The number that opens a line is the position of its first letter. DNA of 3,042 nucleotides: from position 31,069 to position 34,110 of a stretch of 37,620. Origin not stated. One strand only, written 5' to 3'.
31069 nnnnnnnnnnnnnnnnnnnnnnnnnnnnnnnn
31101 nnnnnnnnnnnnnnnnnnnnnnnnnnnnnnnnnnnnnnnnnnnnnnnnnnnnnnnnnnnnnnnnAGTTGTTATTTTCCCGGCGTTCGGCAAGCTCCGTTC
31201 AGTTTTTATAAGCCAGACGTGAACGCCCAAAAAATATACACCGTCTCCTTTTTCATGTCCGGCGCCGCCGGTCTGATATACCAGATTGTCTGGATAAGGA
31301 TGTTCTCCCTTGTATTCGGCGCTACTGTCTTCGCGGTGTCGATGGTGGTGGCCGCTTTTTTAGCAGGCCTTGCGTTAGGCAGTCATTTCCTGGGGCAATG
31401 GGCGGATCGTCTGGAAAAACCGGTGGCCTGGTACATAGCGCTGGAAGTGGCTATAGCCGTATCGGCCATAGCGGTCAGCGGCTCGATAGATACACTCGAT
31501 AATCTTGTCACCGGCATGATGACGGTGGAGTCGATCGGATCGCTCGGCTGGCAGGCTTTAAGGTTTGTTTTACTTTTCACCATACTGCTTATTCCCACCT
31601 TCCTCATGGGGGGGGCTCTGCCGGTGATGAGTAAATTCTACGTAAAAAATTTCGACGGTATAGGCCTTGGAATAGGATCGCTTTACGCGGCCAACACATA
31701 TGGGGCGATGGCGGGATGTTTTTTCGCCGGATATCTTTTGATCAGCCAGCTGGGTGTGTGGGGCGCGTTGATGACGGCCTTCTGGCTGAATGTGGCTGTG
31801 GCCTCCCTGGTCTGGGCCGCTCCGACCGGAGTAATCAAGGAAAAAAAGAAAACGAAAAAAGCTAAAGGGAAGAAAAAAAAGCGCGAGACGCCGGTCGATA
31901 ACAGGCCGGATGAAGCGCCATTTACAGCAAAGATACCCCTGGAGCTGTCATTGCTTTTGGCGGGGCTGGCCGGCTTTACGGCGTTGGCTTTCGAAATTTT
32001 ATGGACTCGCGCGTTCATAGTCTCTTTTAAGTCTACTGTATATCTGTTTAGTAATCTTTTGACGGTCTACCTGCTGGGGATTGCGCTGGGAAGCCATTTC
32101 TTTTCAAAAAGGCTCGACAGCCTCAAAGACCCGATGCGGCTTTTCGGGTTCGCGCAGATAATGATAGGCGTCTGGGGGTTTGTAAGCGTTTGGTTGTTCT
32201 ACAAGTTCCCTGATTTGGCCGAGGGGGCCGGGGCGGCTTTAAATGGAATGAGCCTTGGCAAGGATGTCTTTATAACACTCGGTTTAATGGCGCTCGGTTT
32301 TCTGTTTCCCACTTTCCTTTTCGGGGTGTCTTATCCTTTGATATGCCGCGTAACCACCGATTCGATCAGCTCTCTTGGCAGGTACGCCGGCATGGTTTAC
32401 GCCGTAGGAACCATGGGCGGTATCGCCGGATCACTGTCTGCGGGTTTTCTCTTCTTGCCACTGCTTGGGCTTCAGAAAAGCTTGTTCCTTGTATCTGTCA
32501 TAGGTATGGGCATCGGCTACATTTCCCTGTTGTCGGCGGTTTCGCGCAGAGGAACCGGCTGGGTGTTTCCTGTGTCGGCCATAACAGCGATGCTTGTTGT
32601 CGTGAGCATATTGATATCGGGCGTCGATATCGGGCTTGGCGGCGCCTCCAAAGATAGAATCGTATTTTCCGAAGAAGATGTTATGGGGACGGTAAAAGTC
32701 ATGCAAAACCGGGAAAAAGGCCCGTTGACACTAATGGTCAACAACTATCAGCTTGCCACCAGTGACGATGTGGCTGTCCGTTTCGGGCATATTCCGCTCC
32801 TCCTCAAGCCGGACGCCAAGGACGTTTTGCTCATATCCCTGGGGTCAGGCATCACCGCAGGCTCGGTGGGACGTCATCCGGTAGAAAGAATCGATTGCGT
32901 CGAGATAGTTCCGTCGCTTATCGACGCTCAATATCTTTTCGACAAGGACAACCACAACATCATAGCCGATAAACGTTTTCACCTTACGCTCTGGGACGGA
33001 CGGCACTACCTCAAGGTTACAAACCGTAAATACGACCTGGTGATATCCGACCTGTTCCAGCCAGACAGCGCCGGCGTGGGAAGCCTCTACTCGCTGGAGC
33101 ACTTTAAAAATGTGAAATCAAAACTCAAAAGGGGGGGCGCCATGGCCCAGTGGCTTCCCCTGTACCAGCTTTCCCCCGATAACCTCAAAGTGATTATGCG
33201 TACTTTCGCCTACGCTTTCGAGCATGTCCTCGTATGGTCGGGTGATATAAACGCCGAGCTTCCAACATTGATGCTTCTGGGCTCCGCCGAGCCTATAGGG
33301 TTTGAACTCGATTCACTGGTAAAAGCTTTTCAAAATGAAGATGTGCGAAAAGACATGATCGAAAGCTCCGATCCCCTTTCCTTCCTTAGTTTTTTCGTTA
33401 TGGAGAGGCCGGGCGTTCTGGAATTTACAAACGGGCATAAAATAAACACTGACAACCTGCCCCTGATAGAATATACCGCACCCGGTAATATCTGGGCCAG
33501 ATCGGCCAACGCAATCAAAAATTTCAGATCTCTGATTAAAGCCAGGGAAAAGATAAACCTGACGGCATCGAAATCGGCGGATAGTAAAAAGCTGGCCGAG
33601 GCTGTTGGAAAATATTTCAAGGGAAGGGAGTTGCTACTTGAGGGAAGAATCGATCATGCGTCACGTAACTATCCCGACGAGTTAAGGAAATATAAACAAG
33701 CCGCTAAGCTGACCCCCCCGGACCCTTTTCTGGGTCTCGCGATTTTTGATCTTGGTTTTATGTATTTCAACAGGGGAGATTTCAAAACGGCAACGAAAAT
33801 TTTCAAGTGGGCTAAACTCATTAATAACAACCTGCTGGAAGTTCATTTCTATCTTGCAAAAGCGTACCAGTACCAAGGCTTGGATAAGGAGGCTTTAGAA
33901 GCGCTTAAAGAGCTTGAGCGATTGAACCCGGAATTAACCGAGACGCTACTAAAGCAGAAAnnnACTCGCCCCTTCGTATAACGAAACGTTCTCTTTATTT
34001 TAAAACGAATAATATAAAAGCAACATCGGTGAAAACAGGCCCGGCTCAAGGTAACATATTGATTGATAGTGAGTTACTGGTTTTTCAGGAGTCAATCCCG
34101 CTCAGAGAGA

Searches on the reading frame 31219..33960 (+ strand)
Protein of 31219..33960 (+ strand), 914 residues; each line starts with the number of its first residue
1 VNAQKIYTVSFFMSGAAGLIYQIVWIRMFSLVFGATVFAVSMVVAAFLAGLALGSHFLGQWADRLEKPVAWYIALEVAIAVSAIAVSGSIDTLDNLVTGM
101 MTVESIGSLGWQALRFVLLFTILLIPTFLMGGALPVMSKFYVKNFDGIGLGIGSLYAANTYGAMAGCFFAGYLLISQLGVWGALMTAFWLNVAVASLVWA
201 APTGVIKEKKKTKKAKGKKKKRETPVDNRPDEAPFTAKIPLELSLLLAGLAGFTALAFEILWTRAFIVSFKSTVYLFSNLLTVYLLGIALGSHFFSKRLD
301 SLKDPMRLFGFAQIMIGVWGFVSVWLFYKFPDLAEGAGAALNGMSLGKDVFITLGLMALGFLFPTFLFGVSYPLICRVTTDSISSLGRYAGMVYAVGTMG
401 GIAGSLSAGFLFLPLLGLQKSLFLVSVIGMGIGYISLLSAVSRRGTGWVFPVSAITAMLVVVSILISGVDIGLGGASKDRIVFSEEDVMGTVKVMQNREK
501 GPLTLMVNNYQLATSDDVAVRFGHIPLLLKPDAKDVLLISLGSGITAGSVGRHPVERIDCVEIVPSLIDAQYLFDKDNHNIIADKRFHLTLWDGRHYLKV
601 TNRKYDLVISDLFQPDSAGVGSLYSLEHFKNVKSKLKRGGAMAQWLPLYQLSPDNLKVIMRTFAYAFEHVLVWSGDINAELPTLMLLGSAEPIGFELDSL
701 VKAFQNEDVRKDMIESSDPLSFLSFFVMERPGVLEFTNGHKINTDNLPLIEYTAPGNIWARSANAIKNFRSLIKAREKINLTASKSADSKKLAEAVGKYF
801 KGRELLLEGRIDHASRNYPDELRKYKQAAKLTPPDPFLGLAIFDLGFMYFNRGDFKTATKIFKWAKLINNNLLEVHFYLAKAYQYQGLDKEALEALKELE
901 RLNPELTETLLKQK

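Call 23: search_protein_families(library=pfam, proteins=[window:31219-33960:+], max_evalue=0.001)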
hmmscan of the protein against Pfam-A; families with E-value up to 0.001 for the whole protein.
window:31219-33960:+ (914 aa): 4 families
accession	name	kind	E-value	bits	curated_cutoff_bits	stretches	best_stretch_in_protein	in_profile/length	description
PF01564.23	Spermine_synth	-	3e-16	60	22.9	1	523-642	9-128/186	Spermine/spermidine synthase domain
PF07690.21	MFS_1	-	7.9e-06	25.5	33.4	1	9-404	4-346/347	Major Facilitator Superfamily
PF07719.23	TPR_2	-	6.9e-05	23.1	27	0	874-905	2-33/34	Tetratricopeptide repeat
PF13428.12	TPR_14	-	0.00098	20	23.5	0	874-911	2-39/44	Tetratricopeptide repeat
